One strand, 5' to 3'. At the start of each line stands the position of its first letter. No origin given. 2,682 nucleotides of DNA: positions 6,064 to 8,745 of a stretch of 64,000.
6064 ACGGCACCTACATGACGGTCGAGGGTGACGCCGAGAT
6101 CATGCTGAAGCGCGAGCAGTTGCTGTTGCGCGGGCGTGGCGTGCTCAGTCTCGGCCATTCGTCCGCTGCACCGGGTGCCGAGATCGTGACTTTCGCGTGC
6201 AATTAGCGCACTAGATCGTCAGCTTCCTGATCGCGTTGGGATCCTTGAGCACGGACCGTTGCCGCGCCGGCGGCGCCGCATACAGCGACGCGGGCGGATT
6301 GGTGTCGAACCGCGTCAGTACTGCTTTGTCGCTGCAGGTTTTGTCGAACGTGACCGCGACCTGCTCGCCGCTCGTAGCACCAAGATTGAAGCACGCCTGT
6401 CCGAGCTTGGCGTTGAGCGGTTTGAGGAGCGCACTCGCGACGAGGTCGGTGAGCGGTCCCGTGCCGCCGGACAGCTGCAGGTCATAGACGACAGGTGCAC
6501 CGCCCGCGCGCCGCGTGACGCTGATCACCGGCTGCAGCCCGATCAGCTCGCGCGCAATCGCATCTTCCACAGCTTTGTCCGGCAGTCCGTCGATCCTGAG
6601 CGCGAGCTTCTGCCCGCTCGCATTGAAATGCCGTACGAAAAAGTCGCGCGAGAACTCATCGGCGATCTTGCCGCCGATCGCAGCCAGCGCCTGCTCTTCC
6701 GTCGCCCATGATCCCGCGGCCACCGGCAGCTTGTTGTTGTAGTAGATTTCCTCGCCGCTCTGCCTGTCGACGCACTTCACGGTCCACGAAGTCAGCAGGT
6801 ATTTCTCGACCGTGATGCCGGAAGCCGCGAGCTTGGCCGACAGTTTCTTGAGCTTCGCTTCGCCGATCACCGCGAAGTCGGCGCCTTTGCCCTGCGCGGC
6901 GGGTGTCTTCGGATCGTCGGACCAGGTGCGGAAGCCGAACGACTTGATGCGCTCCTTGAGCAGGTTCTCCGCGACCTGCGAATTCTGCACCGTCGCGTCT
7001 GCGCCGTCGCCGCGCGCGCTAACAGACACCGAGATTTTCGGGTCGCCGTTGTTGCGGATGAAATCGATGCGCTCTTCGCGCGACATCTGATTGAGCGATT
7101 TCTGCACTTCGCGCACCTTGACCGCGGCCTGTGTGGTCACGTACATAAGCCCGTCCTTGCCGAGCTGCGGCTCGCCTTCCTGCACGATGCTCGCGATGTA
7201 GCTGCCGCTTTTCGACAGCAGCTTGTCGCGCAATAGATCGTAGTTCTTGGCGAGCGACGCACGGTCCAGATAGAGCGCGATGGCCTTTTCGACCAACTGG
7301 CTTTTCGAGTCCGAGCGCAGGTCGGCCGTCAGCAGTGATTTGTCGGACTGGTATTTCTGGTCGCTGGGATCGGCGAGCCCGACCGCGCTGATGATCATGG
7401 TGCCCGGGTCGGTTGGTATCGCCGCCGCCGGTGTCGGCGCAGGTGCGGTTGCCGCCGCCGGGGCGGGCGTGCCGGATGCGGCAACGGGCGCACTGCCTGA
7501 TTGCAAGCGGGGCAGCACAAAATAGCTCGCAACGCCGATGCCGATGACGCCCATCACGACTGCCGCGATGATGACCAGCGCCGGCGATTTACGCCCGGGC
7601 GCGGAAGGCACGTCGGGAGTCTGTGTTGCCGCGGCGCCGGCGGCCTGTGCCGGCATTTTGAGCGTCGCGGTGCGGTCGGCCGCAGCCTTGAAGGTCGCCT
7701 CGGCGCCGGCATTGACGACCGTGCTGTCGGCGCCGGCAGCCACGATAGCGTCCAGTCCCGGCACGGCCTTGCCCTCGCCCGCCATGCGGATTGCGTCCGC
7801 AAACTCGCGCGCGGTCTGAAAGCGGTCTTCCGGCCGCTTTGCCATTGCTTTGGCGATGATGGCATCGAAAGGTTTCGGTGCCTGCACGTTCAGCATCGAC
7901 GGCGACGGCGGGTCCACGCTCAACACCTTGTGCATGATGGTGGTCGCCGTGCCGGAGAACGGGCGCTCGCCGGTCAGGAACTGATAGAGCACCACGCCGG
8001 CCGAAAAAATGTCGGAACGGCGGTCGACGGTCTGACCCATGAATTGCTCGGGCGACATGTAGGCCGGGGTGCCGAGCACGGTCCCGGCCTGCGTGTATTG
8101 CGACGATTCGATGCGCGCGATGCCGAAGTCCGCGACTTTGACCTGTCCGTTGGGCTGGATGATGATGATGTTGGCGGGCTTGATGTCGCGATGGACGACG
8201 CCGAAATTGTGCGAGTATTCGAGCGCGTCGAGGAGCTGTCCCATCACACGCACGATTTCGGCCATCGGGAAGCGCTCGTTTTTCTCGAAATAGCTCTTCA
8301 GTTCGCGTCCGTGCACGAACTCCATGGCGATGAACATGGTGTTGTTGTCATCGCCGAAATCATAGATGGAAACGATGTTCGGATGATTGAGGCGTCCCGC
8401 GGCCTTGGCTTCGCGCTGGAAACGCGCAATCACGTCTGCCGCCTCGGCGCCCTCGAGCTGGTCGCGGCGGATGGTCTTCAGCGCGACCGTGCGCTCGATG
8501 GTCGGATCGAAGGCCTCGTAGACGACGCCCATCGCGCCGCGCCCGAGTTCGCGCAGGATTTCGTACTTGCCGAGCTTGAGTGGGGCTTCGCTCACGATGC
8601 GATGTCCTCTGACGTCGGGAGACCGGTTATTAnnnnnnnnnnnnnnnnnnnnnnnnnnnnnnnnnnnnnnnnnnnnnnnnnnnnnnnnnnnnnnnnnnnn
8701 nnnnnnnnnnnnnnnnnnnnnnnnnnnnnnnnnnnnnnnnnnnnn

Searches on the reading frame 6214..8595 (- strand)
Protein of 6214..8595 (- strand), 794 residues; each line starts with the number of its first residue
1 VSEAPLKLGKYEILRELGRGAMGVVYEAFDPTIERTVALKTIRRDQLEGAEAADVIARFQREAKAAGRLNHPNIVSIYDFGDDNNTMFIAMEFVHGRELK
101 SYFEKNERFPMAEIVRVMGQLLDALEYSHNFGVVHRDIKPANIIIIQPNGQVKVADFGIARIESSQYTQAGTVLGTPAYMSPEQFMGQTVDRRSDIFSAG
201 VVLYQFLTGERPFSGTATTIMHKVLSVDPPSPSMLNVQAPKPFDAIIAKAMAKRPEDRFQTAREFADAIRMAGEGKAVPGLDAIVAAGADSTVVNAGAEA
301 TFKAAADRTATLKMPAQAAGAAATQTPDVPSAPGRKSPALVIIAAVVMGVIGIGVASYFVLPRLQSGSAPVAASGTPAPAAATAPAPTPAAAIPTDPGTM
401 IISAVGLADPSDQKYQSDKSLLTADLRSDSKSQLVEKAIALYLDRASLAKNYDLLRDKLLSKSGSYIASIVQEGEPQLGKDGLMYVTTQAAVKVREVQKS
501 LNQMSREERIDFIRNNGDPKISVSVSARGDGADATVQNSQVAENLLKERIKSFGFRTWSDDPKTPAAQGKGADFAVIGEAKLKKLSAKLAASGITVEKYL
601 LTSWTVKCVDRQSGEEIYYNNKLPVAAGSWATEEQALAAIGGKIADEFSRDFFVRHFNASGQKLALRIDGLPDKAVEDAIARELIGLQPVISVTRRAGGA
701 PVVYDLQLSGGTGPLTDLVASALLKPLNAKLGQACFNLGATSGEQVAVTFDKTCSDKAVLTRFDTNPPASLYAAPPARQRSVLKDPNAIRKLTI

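Call 65: search_protein_families(library=pfam, proteins=[window:6214-8595:-], max_evalue=0.00001)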
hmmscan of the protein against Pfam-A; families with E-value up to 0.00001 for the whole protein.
window:6214-8595:- (794 aa): 2 families
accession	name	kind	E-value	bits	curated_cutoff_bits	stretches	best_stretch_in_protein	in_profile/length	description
PF00069.31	Pkinase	-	1.3e-55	189.1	31.7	1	11-260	1-253/263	Protein kinase domain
PF07714.23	PK_Tyr_Ser-Thr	-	2.9e-35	122.3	23.1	1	13-260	3-250/258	Protein tyrosine and serine/threonine kinase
